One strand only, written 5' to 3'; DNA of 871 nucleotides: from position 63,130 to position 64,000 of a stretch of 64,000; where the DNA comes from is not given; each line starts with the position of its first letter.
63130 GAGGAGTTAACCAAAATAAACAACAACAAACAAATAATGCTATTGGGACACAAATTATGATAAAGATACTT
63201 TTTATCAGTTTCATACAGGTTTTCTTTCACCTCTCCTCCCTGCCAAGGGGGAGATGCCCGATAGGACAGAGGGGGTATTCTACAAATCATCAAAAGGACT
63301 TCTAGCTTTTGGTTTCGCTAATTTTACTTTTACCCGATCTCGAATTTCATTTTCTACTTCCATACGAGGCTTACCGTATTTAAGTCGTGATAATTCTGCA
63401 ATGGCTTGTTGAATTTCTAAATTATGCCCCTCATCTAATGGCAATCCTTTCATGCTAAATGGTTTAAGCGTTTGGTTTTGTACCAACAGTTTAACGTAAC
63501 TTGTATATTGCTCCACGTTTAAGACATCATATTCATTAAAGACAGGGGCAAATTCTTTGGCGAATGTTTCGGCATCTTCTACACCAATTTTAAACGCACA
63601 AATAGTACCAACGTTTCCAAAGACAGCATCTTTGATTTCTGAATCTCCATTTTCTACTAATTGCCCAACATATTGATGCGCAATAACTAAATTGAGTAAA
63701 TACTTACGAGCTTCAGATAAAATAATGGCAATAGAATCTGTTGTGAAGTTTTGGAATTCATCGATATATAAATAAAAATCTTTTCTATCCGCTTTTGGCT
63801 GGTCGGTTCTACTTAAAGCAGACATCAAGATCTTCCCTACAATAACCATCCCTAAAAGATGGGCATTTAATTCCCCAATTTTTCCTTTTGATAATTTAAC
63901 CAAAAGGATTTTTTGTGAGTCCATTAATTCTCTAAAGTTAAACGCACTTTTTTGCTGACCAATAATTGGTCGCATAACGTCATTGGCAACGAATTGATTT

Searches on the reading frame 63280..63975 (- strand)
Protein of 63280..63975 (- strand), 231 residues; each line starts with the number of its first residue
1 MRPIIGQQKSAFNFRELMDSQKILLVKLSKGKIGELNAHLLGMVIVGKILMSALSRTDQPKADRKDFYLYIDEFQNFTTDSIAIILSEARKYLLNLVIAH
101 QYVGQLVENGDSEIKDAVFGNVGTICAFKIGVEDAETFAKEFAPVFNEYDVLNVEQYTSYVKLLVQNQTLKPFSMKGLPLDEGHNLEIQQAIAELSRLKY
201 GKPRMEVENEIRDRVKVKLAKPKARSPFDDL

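Call 10: search_protein_families(library=pfam, proteins=[window:63280-63975:-], max_evalue=0.01)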
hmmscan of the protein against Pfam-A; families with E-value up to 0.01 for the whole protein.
window:63280-63975:- (231 aa): 3 families
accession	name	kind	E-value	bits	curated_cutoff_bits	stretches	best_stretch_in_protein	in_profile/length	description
PF12696.13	TraG-D_C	-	2.5e-06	27.9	22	1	67-157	2-90/126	TraM recognition site of TraD and TraG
PF10412.15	TrwB_AAD_bind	-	0.00053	19.4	20.5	1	8-160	188-337/387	Type IV secretion-system coupling protein DNA-binding domain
PF02534.20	T4SS-DNA_transf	-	0.004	16.5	20.1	1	9-140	248-380/468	Type IV secretory system Conjugative DNA transfer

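Call 102: search_protein_families(library=phrogs, proteins=[window:63280-63975:-], max_evalue=0.01)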
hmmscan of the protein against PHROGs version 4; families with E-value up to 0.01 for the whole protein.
window:63280-63975:- (231 aa): 2 families
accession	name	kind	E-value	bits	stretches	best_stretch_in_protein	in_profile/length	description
phrog_5156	-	unknown function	2.2e-27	96.5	1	1-214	594-807/824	-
phrog_7035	-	unknown function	0.0001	21.8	1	20-107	447-543/969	-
